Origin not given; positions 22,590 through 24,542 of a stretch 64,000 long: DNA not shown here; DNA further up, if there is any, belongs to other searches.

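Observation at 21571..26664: Subtilase / GAF-membrane sensor / histidine kinase operon with divergent NarL-type regulator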

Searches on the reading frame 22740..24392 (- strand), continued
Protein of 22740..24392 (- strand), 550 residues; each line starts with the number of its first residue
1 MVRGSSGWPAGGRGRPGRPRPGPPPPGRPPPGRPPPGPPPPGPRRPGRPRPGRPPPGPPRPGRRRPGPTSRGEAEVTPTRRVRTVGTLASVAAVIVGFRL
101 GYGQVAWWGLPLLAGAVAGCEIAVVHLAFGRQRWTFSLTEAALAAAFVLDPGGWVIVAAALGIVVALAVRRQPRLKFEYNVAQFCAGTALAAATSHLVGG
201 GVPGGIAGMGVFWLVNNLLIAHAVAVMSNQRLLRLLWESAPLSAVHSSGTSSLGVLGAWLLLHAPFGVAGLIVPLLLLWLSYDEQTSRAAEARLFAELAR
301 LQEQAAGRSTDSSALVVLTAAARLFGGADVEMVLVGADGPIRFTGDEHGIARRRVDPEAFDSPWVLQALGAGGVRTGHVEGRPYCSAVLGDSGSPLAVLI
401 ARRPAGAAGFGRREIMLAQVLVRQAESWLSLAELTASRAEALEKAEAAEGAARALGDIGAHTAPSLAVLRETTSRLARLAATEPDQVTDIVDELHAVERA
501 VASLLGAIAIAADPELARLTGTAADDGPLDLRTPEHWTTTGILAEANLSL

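Call 25: find_related_loci(query=A1, collection=genome_contigs, flank=6000)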
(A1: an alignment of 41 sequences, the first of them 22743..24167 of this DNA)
Query A1 (475 aa) in genome_contigs; peptide patterns used: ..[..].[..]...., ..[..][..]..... (x = any residue, [..] = any of these).
343 stretches matched a pattern; 154 encode a relative of the query (tblastn E <= 1e-3); the best 80 are kept; 80 distinct loci.
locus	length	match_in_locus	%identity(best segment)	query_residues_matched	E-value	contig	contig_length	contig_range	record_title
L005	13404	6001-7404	62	1-468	2e-170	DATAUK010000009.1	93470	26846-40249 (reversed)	MAG TPA_asm: Mycobacteriales bacterium isolate SMAG_U5570 k141_201759, whole genome shotgun sequence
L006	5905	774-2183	63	1-469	7e-169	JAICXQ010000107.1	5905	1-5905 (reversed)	MAG: Frankiales bacterium isolate LS_FP_2_bin.126 k141_4581727_length_5905_cov_9.0000, whole genome shotgun sequence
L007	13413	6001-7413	65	1-469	6e-166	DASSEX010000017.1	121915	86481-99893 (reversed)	MAG TPA_asm: Mycobacteriales bacterium isolate SMAG_U989 k141_1153753, whole genome shotgun sequence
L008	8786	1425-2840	65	1-469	3e-165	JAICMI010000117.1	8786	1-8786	MAG: Frankiaceae bacterium isolate LS_ISSM_2_bin.129 k141_2358271_length_8786_cov_11.0000, whole genome shotgun sequence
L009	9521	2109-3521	65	1-469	5e-164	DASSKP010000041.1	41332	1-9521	MAG TPA_asm: Mycobacteriales bacterium isolate SMAG_U1144 k141_133317, whole genome shotgun sequence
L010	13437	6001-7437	61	1-474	4e-164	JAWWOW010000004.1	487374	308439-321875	MAG: Frankiales bacterium isolate BP_356 scaffold_2889714, whole genome shotgun sequence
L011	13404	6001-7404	62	1-468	8e-164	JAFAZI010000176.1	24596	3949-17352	MAG: Frankiaceae bacterium isolate CP_BM_RX_R9_1 BM_RX_R9_k147_4221169, whole genome shotgun sequence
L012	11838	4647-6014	68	24-473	4e-163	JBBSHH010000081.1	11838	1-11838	MAG: Mycobacteriales bacterium isolate LS2_sbin.62 LS2_sbin.62_K_154512_L_11838_cov_25.6861, whole genome shotgun sequen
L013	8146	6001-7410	63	1-469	6e-163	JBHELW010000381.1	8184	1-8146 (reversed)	MAG: Mycobacteriales bacterium isolate S2_bin.34.orig S2_k141_2251222, whole genome shotgun sequence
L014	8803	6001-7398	63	3-468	1e-162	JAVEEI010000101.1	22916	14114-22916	MAG: Frankiaceae bacterium isolate BP_197 scaffold_5191752, whole genome shotgun sequence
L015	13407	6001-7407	62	1-469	9e-162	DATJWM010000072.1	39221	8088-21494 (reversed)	MAG TPA_asm: Mycobacteriales bacterium isolate SMAG_U15099 k141_2240715, whole genome shotgun sequence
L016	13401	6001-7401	61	1-468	4e-160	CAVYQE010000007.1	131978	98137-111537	MAG: uncultured Actinomycetota bacterium isolate MFD05502.bin.1.113 genome assembly, contig: contig_48498, whole genome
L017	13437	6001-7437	62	1-474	9e-158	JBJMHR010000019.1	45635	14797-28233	MAG: Actinomycetes bacterium isolate H1_18_all_fractions_metab_conc_10_67_14 k255_4449618, whole genome shotgun sequence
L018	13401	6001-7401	61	3-468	3e-157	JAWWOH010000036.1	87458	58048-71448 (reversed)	MAG: Actinomycetota bacterium isolate BP_342 scaffold_4680888, whole genome shotgun sequence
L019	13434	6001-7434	59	1-470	2e-157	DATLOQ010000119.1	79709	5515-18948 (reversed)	MAG TPA_asm: Mycobacteriales bacterium isolate SMAG_U13830 k141_1765745, whole genome shotgun sequence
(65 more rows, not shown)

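Call 27: predict_structure(alignment_id=A1)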
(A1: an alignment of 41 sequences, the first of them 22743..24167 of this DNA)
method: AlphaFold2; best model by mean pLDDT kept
length: 475 residues; sequences in the alignment: 41
mean_pLDDT: 74.5   pTM: 0.52
mean pLDDT of the five models: 74.5, 74.1, 71.4, 68.6, 68.3
residues with pLDDT >= 90: 132; 70-90: 185; 50-70: 72; < 50: 86
segments of 3 or more residues with pLDDT < 50: 52-58, 387-395, 397-405, 411-413, 418-423, 425-442, 446-475
pLDDT, mean of each block of 10 residues (from residue 1): 92 97 89 92 84 46 87 91 96 91 95 97 93 95 92 90 79 87 90 82 67 58 58 68 74 80 82 80 82 87 90 85 88 79 79 72 69 64 49 45 46 48 45 44 47 38 32 33
secondary structure, 60 per line:
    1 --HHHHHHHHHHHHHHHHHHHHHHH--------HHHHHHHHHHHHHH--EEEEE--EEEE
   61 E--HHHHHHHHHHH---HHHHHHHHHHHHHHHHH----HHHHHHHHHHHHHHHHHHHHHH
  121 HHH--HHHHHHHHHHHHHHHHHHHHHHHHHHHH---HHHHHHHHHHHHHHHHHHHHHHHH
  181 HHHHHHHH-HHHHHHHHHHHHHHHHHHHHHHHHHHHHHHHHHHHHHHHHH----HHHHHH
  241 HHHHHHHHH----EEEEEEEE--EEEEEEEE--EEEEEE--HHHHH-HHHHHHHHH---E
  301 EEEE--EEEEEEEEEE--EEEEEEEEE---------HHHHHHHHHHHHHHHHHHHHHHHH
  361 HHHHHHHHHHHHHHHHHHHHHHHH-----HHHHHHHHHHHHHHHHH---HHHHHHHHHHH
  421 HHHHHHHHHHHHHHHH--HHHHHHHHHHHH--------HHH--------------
elements in order: H3-25 H34-47 E50-54 E57-61 H64-74 H78-94 H99-123 H126-153 H157-188 H190-230 H235-249 E254-261 E264-271 E274-279 H282-286 H288-296 E300-304 E307-316 E319-327 H337-384 H390-406 H410-436 H439-450

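Call 32: fold_search(model_id=the predicted structure, library=pdb)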
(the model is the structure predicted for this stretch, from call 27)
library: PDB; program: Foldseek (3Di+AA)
matches with E <= 10: 1122; with E <= 0.001: 0
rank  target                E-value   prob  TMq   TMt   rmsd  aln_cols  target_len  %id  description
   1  6oap_B                7.5e-03  1.00  0.26  0.38   5.6       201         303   13  Crystal structure of a dual sensor histidine kinase in the green-light absorbing Pg state (released 2019-09-18)
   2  6oap_A                1.1e-02  1.00  0.26  0.38   6.3       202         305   13  Crystal structure of a dual sensor histidine kinase in the green-light absorbing Pg state (released 2019-09-18)
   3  1mc0                  1.1e-02  1.00  0.21  0.29  19.1       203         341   12  Regulatory Segment of Mouse 3',5'-Cyclic Nucleotide Phosphodiesterase 2A, Containing the GAF A and GAF B Domains (released 2002-10-02)
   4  3ci6_A                1.3e-02  1.00  0.24  0.61   5.3       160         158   10  Crystal structure of the GAF domain from Acinetobacter phosphoenolpyruvate-protein phosphotransferase (released 2008-05-13)
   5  2vjw                  1.4e-02  1.00  0.21  0.64   4.9       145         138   16  crystal structure of the second GAF domain of DevS from Mycobacterium smegmatis (released 2008-08-26)
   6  8u62_A                1.5e-02  1.00  0.26  0.25   6.6       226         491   12  Cryo-EM structure of PsBphP in Pfr state, Dimer of Dimers FL (released 2024-08-21)
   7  3e0y_B                1.5e-02  1.00  0.19  0.51   6.0       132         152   14  The crystal structure of a conserved domain from a protein of Geobacter sulfurreducens PCA (released 2008-09-30)
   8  6ob8_A                1.5e-02  1.00  0.25  0.37   6.9       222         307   11  Crystal structure of a dual sensor histidine kinase in green light illuminated state (released 2019-09-18)
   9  6oaq_B                1.8e-02  1.00  0.25  0.37   6.1       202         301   13  Crystal structure of a dual sensor histidine kinase in BeF3- bound state (released 2019-09-18)
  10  3p01_B                1.9e-02  1.00  0.25  0.61   5.8       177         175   15  Crystal structure of two-component response regulator from Nostoc sp. PCC 7120 (released 2010-10-06)
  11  2y79_B                2.1e-02  1.00  0.20  0.57   7.0       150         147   11  STRUCTURE OF THE FIRST GAF DOMAIN E87A MUTANT OF MYCOBACTERIUM TUBERCULOSIS DOSS (released 2011-02-16)
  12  9cxh_B                2.1e-02  1.00  0.25  0.16   5.1       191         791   13  Structure of PDE6C in complex with the rod inhibitory p gamma subunit in the presence of cGMP (released 2024-12-18)
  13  3e0y_A                2.1e-02  1.00  0.19  0.52   5.6       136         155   14  The crystal structure of a conserved domain from a protein of Geobacter sulfurreducens PCA (released 2008-09-30)
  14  9cxi_A                2.2e-02  1.00  0.23  0.15   6.0       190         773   12  Structure of PDE6C in complex with the rod inhibitory p gamma subunit in the absence of added cGMP (released 2024-12-18)
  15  6saw_A                2.3e-02  1.00  0.22  0.32   5.6       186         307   10  Chromophore binding domain of bacteriophytochrome linked diguanylyl cyclase from Idiomarina species A28L (dimeric Pfr- (released 2019-12-11)
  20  5kbw_A                2.5e-02  1.00  0.23  0.51   5.1       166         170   14  Crystal structure of TmRibU, the riboflavin-binding S subunit from the Thermotoga maritima ECF transporter (released 2016-06-29)
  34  9kym_D                4.0e-02  1.00  0.25  0.56   4.8       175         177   16  Folate ECF transporter affected by PFOS (released 2025-06-18)
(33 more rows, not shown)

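Call 50: find_encoding_contigs(protein=P0187, flank=6000, max_places=2)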
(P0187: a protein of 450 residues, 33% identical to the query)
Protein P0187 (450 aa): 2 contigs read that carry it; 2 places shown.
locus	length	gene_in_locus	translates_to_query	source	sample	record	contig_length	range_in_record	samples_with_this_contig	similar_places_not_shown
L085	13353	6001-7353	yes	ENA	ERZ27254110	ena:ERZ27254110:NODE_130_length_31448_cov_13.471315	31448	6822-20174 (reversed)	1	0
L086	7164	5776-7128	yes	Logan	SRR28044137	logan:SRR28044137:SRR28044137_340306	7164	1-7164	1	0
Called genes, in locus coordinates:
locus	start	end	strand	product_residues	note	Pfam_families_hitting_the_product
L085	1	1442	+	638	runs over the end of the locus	PF00580:UvrD-helicase, PF13245:AAA_19, PF13604:AAA_30 (faint), PF01443:Viral_helicase1 (faint), PF13087:AAA_12 (faint), PF13361:UvrD_C, PF13538:UvrD_C_2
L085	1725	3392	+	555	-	PF08447:PAS_3, PF08448:PAS_4 (weak), PF13426:PAS_9 (faint), PF14598:PAS_11 (faint), PF00989:PAS (weak), PF08448:PAS_4 (weak)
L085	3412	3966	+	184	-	PF01885:PTS_2-RNA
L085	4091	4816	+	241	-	-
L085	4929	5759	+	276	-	-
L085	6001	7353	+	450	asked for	-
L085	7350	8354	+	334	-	PF13581:HATPase_c_2 (faint), PF02518:HATPase_c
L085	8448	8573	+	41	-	-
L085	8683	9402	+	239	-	-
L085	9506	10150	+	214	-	PF06941:NT5C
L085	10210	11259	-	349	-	PF02518:HATPase_c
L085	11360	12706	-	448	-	-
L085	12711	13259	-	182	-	-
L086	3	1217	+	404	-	?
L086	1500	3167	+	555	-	PF08447:PAS_3, PF08448:PAS_4 (weak), PF13426:PAS_9 (faint), PF14598:PAS_11 (faint), PF00989:PAS (weak), PF08448:PAS_4 (weak)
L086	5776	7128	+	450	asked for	-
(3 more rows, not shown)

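Call 51: find_encoding_contigs(protein=P0143, flank=6000, max_places=2)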
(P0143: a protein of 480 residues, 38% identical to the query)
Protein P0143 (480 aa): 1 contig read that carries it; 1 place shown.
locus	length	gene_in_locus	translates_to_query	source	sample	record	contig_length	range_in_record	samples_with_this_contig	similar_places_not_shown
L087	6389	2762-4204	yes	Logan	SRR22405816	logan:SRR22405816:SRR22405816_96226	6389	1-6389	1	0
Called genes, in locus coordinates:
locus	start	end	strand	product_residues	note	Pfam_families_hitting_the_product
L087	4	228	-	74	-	-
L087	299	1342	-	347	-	PF01612:DNA_pol_A_exo1, PF00570:HRDC, PF18305:DNA_pol_A_exoN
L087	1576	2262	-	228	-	PF00072:Response_reg, PF08281:Sigma70_r4_2 (weak), PF00196:GerE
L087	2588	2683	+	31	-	-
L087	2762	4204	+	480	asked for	-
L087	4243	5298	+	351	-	PF02518:HATPase_c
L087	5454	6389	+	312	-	?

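Call 52: find_encoding_contigs(protein=P0219, flank=6000, max_places=2)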
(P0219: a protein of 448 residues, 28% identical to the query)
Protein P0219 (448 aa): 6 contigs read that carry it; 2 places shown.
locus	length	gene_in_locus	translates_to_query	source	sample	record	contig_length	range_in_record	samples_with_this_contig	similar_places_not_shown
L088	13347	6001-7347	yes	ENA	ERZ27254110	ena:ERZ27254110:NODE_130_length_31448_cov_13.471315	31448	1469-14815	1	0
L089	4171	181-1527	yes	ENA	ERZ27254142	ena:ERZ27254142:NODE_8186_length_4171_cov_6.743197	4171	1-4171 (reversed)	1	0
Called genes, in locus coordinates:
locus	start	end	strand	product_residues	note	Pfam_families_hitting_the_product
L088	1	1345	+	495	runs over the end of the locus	-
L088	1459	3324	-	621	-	-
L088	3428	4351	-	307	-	-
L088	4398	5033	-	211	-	-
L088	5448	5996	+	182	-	-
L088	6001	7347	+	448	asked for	-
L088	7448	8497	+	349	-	PF02518:HATPase_c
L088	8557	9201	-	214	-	PF06941:NT5C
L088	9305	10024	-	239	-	-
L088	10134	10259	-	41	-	-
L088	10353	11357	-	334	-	PF13581:HATPase_c_2 (faint), PF02518:HATPase_c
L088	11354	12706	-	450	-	-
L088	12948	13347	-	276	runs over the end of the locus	-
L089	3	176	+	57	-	?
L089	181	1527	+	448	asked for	-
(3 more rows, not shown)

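Call 53: find_encoding_contigs(protein=P0200, flank=6000, max_places=2)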
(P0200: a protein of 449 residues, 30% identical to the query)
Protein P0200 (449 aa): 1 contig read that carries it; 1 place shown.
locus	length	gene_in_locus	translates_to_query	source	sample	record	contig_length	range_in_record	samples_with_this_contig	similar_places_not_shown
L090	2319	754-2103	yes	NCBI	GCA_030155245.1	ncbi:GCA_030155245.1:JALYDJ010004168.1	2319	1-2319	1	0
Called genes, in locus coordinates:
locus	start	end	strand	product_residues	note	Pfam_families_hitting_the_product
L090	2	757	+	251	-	?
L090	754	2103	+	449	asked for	-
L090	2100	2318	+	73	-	?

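Call 54: find_encoding_contigs(protein=P0164, flank=6000, max_places=2)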
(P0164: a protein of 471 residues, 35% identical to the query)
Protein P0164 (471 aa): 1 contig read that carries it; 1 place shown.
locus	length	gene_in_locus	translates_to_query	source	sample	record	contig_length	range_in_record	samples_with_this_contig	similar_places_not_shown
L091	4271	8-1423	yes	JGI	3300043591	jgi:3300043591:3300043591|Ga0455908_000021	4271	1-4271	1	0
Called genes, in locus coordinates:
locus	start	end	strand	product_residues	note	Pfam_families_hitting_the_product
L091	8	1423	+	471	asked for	-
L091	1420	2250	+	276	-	PF02518:HATPase_c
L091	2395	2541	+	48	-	-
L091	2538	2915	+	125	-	-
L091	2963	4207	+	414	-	PF00009:GTP_EFTU, PF01926:MMR_HSR1 (faint), PF03144:GTP_EFTU_D2 (weak), PF22594:GTP-eEF1A_C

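Call 55: search_protein_families(library=pfam, proteins=[L085:4929-5759:+, L085:4091-4816:+, L088:5448-5996:+, L090:2-757:+, L085:7350-8354:+, L088:7448-8497:+, L091:1420-2250:+, L087:4243-5298:+, L085:8683-9402:+], max_evalue=0.01)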
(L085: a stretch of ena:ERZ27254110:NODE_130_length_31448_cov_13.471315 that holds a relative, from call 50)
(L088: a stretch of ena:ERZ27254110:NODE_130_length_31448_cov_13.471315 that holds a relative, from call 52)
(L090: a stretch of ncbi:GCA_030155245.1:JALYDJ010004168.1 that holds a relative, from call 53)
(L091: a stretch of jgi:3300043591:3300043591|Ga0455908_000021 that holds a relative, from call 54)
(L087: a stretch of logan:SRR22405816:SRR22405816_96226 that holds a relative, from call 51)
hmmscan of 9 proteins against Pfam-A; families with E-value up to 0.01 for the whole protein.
L085:4929-5759:+ (276 aa): 0 families

L085:4091-4816:+ (241 aa): 0 families

L088:5448-5996:+ (182 aa): 0 families

L090:2-757:+ (251 aa): 1 family
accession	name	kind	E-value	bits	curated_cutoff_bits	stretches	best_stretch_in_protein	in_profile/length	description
PF00082.27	Peptidase_S8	-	7.3e-15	55.5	21.8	1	5-179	101-273/288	Subtilase family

L085:7350-8354:+ (334 aa): 2 families
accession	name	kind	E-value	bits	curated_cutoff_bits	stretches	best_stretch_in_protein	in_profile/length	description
PF02518.31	HATPase_c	-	8.4e-16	58.8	26.4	1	234-329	4-110/111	Histidine kinase-, DNA gyrase B-, and HSP90-like ATPase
PF13581.12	HATPase_c_2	-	1.9e-05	25.1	27.4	1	240-301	36-107/127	Histidine kinase-like ATPase domain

L088:7448-8497:+ (349 aa): 1 family
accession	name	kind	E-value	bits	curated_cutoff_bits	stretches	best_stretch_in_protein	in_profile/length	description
PF02518.31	HATPase_c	-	2e-11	44.7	26.4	1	240-333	3-108/111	Histidine kinase-, DNA gyrase B-, and HSP90-like ATPase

L091:1420-2250:+ (276 aa): 2 families
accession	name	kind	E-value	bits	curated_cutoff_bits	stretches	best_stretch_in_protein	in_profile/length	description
PF02518.31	HATPase_c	-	3.6e-11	43.9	26.4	1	180-272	3-108/111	Histidine kinase-, DNA gyrase B-, and HSP90-like ATPase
PF07730.19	HisKA_3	-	0.0052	17.7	24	0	77-104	4-31/68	Histidine kinase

L087:4243-5298:+ (351 aa): 3 families
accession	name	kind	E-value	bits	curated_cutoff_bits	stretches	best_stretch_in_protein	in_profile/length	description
PF02518.31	HATPase_c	-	1.9e-10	41.6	26.4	1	232-324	4-110/111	Histidine kinase-, DNA gyrase B-, and HSP90-like ATPase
PF07730.19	HisKA_3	-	0.0057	17.6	24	1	133-190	2-67/68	Histidine kinase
PF13581.12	HATPase_c_2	-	0.0096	16.4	27.4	0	227-295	25-106/127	Histidine kinase-like ATPase domain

L085:8683-9402:+ (239 aa): 0 families

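Call 65: search_protein_families(library=pfam, alignment_id=A1, max_evalue=0.05)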
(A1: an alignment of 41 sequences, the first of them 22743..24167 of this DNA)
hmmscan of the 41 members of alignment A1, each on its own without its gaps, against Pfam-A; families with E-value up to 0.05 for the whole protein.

A. member 1, window:22743-24167:- (475 aa): 0 families

B. families by the number of members that match (of 41 scanned): 4 families
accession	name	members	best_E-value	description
PF20972.2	MASE9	14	7e-07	MASE9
PF11855.13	DUF3375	6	0.0015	Protein of unknown function (DUF3375)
PF05987.18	DUF898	1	0.0049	Bacterial protein of unknown function (DUF898)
PF13492.12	GAF_3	1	0.016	GAF domain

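Call 73: search_protein_families(library=padloc, proteins=[window:22743-24167:-], max_evalue=0.001)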
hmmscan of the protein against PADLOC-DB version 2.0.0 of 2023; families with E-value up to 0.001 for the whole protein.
window:22743-24167:- (475 aa): 0 families
